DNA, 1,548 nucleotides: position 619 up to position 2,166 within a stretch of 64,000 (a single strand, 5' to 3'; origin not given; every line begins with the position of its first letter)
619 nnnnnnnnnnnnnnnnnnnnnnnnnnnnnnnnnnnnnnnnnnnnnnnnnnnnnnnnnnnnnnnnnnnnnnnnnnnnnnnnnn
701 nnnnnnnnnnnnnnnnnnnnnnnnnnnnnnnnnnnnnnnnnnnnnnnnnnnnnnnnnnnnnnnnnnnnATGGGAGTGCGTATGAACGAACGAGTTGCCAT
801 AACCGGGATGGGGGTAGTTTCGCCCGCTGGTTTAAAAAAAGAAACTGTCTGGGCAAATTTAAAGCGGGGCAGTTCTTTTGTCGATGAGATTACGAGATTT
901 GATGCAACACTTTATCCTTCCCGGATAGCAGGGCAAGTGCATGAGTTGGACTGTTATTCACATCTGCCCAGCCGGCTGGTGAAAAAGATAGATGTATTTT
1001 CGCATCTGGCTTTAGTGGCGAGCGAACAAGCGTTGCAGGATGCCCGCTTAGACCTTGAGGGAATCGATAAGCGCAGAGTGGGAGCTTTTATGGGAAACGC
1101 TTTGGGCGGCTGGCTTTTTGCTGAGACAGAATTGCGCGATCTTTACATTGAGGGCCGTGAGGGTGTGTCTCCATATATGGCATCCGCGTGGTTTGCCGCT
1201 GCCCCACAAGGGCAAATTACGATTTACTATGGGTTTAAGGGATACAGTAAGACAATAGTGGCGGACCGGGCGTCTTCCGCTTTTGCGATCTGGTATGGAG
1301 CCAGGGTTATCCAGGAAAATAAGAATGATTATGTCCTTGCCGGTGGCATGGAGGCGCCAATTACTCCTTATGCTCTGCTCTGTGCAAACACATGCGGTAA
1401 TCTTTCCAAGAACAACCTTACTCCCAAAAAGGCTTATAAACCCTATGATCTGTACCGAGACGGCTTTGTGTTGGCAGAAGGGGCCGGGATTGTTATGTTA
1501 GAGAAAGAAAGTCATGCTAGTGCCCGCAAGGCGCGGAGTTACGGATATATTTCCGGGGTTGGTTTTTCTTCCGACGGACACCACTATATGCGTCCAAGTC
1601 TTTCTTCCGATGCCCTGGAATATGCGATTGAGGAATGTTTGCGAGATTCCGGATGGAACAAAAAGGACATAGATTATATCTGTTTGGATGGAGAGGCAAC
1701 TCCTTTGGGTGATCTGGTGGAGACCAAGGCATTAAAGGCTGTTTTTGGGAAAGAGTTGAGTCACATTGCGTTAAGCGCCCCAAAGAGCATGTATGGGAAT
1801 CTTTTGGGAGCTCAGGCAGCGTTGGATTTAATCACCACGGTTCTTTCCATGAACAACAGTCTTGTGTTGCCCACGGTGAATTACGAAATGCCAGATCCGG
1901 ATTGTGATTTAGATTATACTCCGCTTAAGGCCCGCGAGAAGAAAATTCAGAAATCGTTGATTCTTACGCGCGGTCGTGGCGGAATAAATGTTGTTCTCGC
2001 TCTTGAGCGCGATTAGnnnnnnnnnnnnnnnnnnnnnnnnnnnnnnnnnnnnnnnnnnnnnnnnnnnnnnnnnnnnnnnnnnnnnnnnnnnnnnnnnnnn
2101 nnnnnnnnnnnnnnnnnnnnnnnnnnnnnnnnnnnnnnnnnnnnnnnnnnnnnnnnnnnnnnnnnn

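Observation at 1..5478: Type II polyketide-synthase-like cassette (KS, Cys-less KS paralog, ACP, two cyclases, KR, exporter) in a low-GC genome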

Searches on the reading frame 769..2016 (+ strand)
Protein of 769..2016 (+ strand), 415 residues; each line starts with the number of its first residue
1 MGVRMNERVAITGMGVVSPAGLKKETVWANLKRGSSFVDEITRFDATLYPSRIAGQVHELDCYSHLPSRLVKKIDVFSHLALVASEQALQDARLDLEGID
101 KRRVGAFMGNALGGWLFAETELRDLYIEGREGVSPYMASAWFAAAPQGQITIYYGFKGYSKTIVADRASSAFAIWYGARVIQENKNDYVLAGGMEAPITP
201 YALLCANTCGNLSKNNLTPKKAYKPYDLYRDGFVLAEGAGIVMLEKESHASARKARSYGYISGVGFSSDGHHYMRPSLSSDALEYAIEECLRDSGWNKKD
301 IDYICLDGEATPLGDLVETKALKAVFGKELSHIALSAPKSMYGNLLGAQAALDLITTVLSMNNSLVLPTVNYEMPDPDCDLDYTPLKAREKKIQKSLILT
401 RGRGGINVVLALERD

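Call 4: search_protein_families(library=pfam, proteins=[window:769-2016:+])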
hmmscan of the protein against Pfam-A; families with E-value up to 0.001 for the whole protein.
window:769-2016:+ (415 aa): 2 families
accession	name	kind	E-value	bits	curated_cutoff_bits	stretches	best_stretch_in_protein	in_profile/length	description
PF00109.32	ketoacyl-synt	-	1.9e-43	149.4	20.8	1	7-250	2-252/252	Beta-ketoacyl synthase, N-terminal domain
PF02801.28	Ketoacyl-synt_C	-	1.4e-26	93.3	20.8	1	258-373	1-119/119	Beta-ketoacyl synthase, C-terminal domain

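Call 5: find_encoding_contigs(protein=window:769-2016:+, flank=10000, max_places=6)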
Protein window:769-2016:+ (415 aa): 2 contigs read that carry it; 1 place shown.
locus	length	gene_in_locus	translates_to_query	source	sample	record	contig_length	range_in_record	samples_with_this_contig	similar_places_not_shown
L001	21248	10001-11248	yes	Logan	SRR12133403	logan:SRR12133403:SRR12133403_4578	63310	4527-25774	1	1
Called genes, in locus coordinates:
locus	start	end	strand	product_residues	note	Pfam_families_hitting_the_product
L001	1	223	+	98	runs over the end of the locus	PF18916:Lycopene_cyc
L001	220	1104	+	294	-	PF25062:ARM_TT21_N (faint), PF25060:ARM_TT21_2nd (faint), PF13431:TPR_17 (faint), PF14559:TPR_19 (faint), PF07719:TPR_2 (faint), PF13174:TPR_6 (faint), PF16811:TAtT, PF13181:TPR_8 (weak), +5 more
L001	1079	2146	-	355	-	PF00348:polyprenyl_synt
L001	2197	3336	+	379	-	PF07992:Pyr_redox_2, PF13454:NAD_binding_9 (faint), PF00070:Pyr_redox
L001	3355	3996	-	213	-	PF00730:HhH-GPD, PF00633:HHH (weak)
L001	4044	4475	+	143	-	-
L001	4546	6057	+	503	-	PF00501:AMP-binding, PF13193:AMP-binding_C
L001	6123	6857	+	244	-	PF01048:PNP_UDP_1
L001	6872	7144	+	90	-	PF11084:DUF2621 (weak)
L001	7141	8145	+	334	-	PF02558:ApbA, PF08546:ApbA_C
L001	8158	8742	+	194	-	-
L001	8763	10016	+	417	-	PF00109:ketoacyl-synt, PF02801:Ketoacyl-synt_C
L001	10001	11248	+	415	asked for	PF00109:ketoacyl-synt, PF02801:Ketoacyl-synt_C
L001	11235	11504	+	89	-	PF23297:ACP_SdgA_C, PF00550:PP-binding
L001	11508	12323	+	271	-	PF04199:Cyclase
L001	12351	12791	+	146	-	PF10604:Polyketide_cyc2, PF03364:Polyketide_cyc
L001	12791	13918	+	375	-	PF07690:MFS_1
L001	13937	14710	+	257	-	PF00106:adh_short, PF08659:KR, PF23441:SDR (weak), PF13561:adh_short_C2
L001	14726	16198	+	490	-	PF02310:B12-binding, PF04055:Radical_SAM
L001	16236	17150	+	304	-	PF04909:Amidohydro_2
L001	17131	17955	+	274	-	PF01063:Aminotran_4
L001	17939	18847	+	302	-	PF01008:IF-2B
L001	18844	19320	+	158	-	-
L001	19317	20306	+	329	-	PF00596:Aldolase_II, PF02036:SCP2 (weak)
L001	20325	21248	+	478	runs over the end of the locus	PF00171:Aldedh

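Call 7: find_homologous_proteins(query=window:769-2016:+, max_evalue=1e-10)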
Query window:769-2016:+ (415 aa): 7894 proteins with E <= 1e-10 among 8000 candidates; the best 120 are listed.
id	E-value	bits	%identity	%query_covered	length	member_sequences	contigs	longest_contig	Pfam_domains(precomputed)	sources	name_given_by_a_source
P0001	6.6e-278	939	100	100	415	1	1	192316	PF00109.33,PF02801.29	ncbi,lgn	-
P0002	7.3e-227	771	81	99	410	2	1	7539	PF00109.33,PF02801.29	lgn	-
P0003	2.6e-225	766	81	99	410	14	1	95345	PF00109.33,PF02801.29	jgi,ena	-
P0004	1.1e-224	764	80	99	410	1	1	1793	PF00109.33,PF02801.29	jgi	jgi:3-oxoacyl-[acyl-carrier-protein] synthase II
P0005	1.1e-224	764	80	99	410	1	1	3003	PF00109.33,PF02801.29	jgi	jgi:3-oxoacyl-[acyl-carrier-protein] synthase II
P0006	1.6e-223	760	80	99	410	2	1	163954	PF00109.33,PF02801.29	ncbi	-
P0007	1.6e-223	760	80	99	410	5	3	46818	PF00109.33,PF02801.29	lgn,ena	-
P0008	7.9e-223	757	80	99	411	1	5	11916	PF00109.33,PF02801.29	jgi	jgi:3-oxoacyl-[acyl-carrier-protein] synthase II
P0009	5.4e-222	755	80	99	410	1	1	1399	PF00109.33,PF02801.29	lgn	-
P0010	1.2e-221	754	79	99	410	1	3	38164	PF00109.33,PF02801.29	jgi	jgi:3-oxoacyl-[acyl-carrier-protein] synthase II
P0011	1.9e-221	753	79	98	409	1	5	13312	PF00109.33,PF02801.29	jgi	jgi:3-oxoacyl-(acyl-carrier-protein) synthase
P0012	2.2e-221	753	80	99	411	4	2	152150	PF00109.33,PF02801.29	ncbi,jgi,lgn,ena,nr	ncbi:MAG: beta-ketoacyl-[acyl-carrier-protein] synthase family protein [Candidatus Omnitrophica bact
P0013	5.0e-221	752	80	99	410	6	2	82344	PF00109.33,PF02801.29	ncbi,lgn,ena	-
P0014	5.7e-221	751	79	99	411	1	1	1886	PF00109.33,PF02801.29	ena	-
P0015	4.1e-220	749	79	99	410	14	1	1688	PF00109.33,PF02801.29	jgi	-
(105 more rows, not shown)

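Call 9: search_solved_structures(query=window:769-2016:+, max_evalue=1e-20, show_alignments=0)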
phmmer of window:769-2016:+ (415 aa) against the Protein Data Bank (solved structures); distinct sequences matched with E-value up to 1e-20: 77 (the best 60 are shown).
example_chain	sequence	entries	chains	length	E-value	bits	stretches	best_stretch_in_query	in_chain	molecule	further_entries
1j3n_A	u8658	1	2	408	9.2e-82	278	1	7-414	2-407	3-oxoacyl-(acyl-carrier protein) synthase II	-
4ls5_A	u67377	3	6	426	1.6e-79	270.6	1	2-412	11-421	3-oxoacyl-[acyl-carrier-protein] synthase 2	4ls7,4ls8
4ls6_A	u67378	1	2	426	3e-79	269.7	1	2-412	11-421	3-oxoacyl-[acyl-carrier-protein] synthase 2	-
3o04_A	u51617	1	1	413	3.4e-79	269.6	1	7-414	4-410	beta-keto-acyl carrier protein synthase II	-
5sxo_A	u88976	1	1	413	6.5e-79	268.6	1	7-414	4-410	3-oxoacyl-[acyl-carrier-protein] synthase 2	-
4r8e_A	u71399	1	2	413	2.2e-78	266.9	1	7-410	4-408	3-oxoacyl-[acyl-carrier-protein] synthase 2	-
2gqd_A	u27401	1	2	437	2.7e-77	263.3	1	4-413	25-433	3-oxoacyl-[acyl-carrier-protein] synthase 2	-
9lpl_A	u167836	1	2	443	5.2e-76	259.1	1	6-410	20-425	3-oxoacyl-[acyl-carrier-protein] synthase 2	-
2gfv_A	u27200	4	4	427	5.3e-76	259.1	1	7-410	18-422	3-oxoacyl-[acyl-carrier-protein] synthase 2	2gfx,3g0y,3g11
3hnz_A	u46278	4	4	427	9.7e-76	258.2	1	7-410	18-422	3-oxoacyl-[acyl-carrier-protein] synthase 2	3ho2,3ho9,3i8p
6okg_A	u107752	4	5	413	1.7e-75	257.4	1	7-410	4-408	3-oxoacyl-[acyl-carrier-protein] synthase 2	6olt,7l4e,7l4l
2gfw_A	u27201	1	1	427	1.8e-75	257.3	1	7-410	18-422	3-oxoacyl-[acyl-carrier-protein] synthase 2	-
1b3n_A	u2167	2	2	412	2.1e-75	257.1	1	7-410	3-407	PROTEIN (KETOACYL ACYL CARRIER PROTEIN SYNTHASE 2) | BETA-KETOACYL ACP SYNTHASE II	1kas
4qav_A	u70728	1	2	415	3.1e-75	256.5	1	7-414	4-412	3-oxoacyl-[acyl-carrier-protein] synthase 2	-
2gfy_A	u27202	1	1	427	1.3e-74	254.5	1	7-410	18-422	3-oxoacyl-[acyl-carrier-protein] synthase 2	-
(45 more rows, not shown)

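Call 10: search_solved_structures(query=L001:8763-10016:+, max_evalue=1e-20, show_alignments=0)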
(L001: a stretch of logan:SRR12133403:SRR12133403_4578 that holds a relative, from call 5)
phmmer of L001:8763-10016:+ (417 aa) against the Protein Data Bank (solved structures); distinct sequences matched with E-value up to 1e-20: 77 (the best 60 are shown).
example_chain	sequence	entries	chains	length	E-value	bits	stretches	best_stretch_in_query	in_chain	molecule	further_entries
1tqy_A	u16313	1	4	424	7.9e-103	347.6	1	2-413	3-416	Actinorhodin polyketide putative beta-ketoacyl synthase 1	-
6smo_B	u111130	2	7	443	1.1e-102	347.1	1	2-412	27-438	PKS_KS domain-containing protein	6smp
4ls5_A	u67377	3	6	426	8.9e-99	334.2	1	2-415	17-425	3-oxoacyl-[acyl-carrier-protein] synthase 2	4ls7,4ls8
4ls6_A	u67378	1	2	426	3.2e-98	332.4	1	2-415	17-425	3-oxoacyl-[acyl-carrier-protein] synthase 2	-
1j3n_A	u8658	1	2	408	1.3e-92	313.9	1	1-413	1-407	3-oxoacyl-(acyl-carrier protein) synthase II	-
4r8e_A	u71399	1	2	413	1.2e-91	310.8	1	2-413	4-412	3-oxoacyl-[acyl-carrier-protein] synthase 2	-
6okg_A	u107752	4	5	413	5.1e-91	308.7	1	2-413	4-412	3-oxoacyl-[acyl-carrier-protein] synthase 2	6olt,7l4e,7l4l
1b3n_A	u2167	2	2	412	5.1e-91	308.7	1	2-413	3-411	PROTEIN (KETOACYL ACYL CARRIER PROTEIN SYNTHASE 2) | BETA-KETOACYL ACP SYNTHASE II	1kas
2gfw_A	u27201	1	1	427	5.8e-91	308.5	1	2-413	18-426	3-oxoacyl-[acyl-carrier-protein] synthase 2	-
4qav_A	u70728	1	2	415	9.1e-91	307.9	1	2-414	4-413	3-oxoacyl-[acyl-carrier-protein] synthase 2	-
8qm1_A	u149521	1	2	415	1.1e-90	307.5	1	2-414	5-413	3-oxoacyl-[acyl-carrier-protein] synthase 2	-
4b7v_A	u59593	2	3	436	1.4e-90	307.3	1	2-414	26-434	3-OXOACYL-[ACYL-CARRIER-PROTEIN] SYNTHASE 2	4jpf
2gfy_A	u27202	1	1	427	4.1e-90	305.7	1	2-413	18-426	3-oxoacyl-[acyl-carrier-protein] synthase 2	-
1e5m_A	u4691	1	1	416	6.8e-90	305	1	2-414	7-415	BETA KETOACYL ACYL CARRIER PROTEIN SYNTHASE II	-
3hnz_A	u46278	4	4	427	1e-89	304.4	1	2-413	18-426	3-oxoacyl-[acyl-carrier-protein] synthase 2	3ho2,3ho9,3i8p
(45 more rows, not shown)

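Call 11: find_related_loci(query=window:769-2016:+, collection=genome_contigs, flank=10000)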
Query window:769-2016:+ (415 aa) in genome_contigs; peptide patterns used: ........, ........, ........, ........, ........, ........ (x = any residue, [..] = any of these).
165 stretches matched a pattern; 94 encode a relative of the query (tblastn E <= 1e-3); the best 80 are kept; 80 distinct loci.
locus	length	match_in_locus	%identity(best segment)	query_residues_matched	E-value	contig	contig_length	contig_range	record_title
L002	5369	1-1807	81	5-414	0e+0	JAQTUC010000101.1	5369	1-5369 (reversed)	MAG: Candidatus Omnitrophota bacterium isolate STB_55 NODE_48295_length_5369_cov_2.457459_Sandtown_B, whole genome shotg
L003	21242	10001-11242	80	1-414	0e+0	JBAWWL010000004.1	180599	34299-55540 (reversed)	MAG: Candidatus Omnitrophota bacterium isolate ELA036 MAG036_4, whole genome shotgun sequence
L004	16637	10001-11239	80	2-413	0e+0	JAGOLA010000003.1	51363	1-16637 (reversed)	MAG: Candidatus Omnitrophota bacterium isolate Go_SlDig_bin_159 Go_SlDig_1680_length_51363_cov_5.244106, whole genome sh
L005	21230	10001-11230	80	5-414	0e+0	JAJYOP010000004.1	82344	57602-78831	MAG: bacterium isolate DBS2-5.bin57 NODE_149_length_82344_cov_4.176618, whole genome shotgun sequence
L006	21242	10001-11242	78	1-414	0e+0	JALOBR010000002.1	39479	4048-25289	MAG: Candidatus Omnitrophota bacterium isolate SO_2017_LW3 bin 47 NODE_2361_length_39479_cov_1.364657_LW162_2017, whole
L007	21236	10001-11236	78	3-414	0e+0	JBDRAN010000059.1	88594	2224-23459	MAG: Candidatus Omnitrophota bacterium isolate MEGAHIT-group-1.1004 k141_13059686, whole genome shotgun sequence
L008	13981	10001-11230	79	5-414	0e+0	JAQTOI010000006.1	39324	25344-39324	MAG: Candidatus Omnitrophota bacterium isolate STA_84 NODE_1991_length_39324_cov_4.474781_Sandtown_A, whole genome shotg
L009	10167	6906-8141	78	3-414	0e+0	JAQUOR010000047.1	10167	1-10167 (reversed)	MAG: Candidatus Omnitrophota bacterium isolate STD1_205 NODE_19099_length_10167_cov_3.018825_Sandtown_D1, whole genome s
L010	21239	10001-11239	77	2-414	0e+0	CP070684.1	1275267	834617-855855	MAG: Candidatus Omnitrophota bacterium isolate bin66 chromosome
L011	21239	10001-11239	77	2-414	0e+0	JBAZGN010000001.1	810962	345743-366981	MAG: Candidatus Omnitrophota bacterium isolate SO_2017_LW3_46 NODE_6_length_810962_cov_4.668257_LW162_2017, whole genome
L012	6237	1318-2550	78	4-414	0e+0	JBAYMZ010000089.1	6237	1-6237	MAG: Candidatus Omnitrophota bacterium isolate SO_2016_LW1_52 scaffold19376_LW64-88_2016, whole genome shotgun sequence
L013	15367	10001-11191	79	18-414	0e+0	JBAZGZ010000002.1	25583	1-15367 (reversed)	MAG: Candidatus Omnitrophota bacterium isolate SO_2017_LW3_58 NODE_4861_length_25583_cov_1.057668_LW162_2017, whole geno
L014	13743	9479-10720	74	2-415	0e+0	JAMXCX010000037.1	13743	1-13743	MAG: Candidatus Omnitrophota bacterium isolate MohnsGC05_bin006 NODE_37_length_13743_cov_18.653886, whole genome shotgun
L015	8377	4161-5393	74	5-415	0e+0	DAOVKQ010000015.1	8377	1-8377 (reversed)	MAG TPA_asm: Candidatus Omnitrophota bacterium isolate CSMAG_1423 CSMAG_1423_k141_2878684_length_8377_cov_12.0000, whole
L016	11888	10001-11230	76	5-414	0e+0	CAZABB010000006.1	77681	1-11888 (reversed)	MAG TPA_asm: uncultured Planctomycetia bacterium isolate SRP141376_co2_336 genome assembly, contig: NODE_829_length_7768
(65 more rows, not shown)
